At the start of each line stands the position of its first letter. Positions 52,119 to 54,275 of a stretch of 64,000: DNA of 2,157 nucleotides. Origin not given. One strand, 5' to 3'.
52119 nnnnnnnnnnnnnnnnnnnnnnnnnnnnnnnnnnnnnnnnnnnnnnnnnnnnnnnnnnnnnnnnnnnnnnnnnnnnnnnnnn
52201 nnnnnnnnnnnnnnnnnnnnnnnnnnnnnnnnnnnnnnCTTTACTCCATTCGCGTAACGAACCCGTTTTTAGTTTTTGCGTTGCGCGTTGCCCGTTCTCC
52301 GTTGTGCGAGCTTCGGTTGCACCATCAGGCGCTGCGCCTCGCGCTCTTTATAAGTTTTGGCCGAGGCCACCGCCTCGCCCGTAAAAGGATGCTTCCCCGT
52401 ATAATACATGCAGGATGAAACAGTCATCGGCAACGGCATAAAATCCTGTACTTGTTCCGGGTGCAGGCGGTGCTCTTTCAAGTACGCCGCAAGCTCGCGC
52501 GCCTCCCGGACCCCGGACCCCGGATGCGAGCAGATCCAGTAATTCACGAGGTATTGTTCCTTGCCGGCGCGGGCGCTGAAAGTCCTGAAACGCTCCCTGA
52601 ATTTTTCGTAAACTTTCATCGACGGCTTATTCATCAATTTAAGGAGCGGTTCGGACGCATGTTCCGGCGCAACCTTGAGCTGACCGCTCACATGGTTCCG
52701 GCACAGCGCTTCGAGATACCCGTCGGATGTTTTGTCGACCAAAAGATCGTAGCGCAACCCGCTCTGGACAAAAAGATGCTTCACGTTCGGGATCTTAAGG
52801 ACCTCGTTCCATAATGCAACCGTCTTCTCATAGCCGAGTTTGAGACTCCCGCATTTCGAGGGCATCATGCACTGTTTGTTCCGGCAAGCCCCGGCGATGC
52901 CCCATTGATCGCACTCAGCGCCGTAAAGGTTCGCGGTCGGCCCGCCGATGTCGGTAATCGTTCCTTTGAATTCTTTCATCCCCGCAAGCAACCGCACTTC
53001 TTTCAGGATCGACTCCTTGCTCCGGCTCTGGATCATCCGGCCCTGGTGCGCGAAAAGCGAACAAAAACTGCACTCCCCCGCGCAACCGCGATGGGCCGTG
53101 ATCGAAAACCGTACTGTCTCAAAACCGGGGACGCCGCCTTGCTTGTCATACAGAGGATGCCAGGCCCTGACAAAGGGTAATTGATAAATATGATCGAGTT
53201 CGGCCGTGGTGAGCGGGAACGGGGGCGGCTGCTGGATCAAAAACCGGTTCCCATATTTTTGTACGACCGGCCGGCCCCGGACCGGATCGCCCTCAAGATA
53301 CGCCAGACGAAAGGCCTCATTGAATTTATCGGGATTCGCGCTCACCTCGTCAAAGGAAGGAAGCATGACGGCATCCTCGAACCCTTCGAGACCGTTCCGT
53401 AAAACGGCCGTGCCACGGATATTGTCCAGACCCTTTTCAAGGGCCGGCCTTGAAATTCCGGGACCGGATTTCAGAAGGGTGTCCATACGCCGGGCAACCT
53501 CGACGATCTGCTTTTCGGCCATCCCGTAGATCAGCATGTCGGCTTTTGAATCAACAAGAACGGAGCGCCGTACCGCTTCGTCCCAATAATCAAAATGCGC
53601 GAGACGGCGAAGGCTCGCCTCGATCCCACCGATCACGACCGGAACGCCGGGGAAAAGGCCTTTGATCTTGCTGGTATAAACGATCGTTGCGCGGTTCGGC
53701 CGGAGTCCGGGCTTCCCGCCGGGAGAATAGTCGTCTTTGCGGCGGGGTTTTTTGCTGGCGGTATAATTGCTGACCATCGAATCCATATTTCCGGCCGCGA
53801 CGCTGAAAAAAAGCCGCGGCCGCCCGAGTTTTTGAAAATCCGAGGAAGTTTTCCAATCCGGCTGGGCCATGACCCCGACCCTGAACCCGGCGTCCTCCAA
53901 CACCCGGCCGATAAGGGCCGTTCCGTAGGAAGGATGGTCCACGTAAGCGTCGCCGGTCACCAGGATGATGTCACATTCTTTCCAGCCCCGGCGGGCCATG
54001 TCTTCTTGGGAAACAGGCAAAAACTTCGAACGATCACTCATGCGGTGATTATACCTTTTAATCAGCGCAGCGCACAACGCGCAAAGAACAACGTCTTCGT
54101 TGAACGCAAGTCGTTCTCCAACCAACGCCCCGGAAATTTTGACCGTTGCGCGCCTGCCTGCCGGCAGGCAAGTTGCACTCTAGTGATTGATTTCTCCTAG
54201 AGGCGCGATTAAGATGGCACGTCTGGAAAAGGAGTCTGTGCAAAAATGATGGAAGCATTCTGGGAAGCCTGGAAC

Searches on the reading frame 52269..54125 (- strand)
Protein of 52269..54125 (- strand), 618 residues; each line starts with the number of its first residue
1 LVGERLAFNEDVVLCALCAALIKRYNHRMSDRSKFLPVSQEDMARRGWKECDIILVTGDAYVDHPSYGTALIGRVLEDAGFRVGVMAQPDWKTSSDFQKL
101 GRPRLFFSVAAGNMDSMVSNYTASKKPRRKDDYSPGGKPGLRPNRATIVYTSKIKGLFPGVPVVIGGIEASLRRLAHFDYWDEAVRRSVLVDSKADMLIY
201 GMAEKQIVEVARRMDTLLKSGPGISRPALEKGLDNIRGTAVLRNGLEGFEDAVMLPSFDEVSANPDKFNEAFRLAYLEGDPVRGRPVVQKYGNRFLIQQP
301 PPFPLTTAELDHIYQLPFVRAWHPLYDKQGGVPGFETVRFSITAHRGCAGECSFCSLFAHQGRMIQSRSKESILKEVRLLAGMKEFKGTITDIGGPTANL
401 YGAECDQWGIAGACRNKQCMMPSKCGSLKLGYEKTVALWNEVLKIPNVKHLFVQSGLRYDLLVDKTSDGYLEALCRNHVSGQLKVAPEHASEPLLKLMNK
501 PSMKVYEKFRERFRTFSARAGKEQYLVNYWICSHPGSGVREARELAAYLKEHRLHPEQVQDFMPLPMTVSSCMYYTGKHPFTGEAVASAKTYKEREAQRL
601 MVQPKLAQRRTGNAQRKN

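Call 14: search_protein_families(library=pfam, proteins=[window:52269-54125:-], max_evalue=0.001)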
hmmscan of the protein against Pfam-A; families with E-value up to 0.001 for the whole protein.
window:52269-54125:- (618 aa): 3 families
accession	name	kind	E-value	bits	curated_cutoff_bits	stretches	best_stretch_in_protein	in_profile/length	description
PF08497.15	Radical_SAM_N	-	8.1e-128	426.3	25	1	35-341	1-301/301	Radical SAM N-terminal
PF11842.13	DUF3362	-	1.6e-07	32.1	27.6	1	557-602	1-51/151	Domain of unknown function (DUF3362)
PF04055.27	Radical_SAM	-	3.7e-05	24.4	29.5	1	345-505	4-132/166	Radical SAM superfamily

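Call 56: find_homologous_proteins(query=window:52269-54125:-, max_evalue=1e-50)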
Query window:52269-54125:- (618 aa): 8000 proteins with E <= 1e-50 among 8000 candidates; the best 120 are listed.
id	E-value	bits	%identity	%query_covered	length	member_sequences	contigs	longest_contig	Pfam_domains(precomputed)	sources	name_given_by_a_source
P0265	0.0e+0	1374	100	95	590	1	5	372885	PF11842.14,PF08497.16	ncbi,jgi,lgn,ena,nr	ncbi:MAG TPA: YgiQ family radical SAM protein [Candidatus Omnitrophota bacterium]|nr:YgiQ family rad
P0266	0.0e+0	1061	76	93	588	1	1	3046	PF04055.28,PF11842.14,PF08497.16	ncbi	-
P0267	0.0e+0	1048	76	93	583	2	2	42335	PF04055.28,PF11842.14,PF08497.16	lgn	-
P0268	0.0e+0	1042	74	94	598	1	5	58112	PF04055.28,PF11842.14,PF08497.16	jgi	jgi:uncharacterized radical SAM protein YgiQ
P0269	0.0e+0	1039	74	95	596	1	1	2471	PF04055.28,PF11842.14,PF08497.16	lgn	-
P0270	0.0e+0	1033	73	96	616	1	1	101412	PF04055.28,PF11842.14,PF08497.16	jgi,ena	-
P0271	0.0e+0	1029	75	93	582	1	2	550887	PF11842.14,PF08497.16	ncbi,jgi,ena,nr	ncbi:MAG TPA: YgiQ family radical SAM protein [Candidatus Omnitrophota bacterium]|nr:YgiQ family rad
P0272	0.0e+0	1024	72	95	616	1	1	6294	PF04055.28,PF11842.14,PF08497.16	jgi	jgi:radical SAM superfamily enzyme YgiQ (UPF0313 family)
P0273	0.0e+0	1021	73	95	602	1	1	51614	PF04055.28,PF11842.14,PF08497.16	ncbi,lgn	-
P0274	0.0e+0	1021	73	95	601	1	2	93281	PF04055.28,PF11842.14,PF08497.16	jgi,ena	jgi:uncharacterized radical SAM protein YgiQ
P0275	0.0e+0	1019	72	95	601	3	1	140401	PF04055.28,PF11842.14,PF08497.16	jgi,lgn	jgi:uncharacterized radical SAM protein YgiQ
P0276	0.0e+0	1017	73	95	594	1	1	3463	PF04055.28,PF11842.14,PF08497.16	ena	-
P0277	0.0e+0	1015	73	95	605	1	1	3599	PF04055.28,PF11842.14,PF08497.16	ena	-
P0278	0.0e+0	1015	72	95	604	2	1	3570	PF04055.28,PF11842.14,PF08497.16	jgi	-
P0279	0.0e+0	1014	72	95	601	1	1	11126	PF04055.28,PF11842.14,PF08497.16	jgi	jgi:uncharacterized radical SAM protein YgiQ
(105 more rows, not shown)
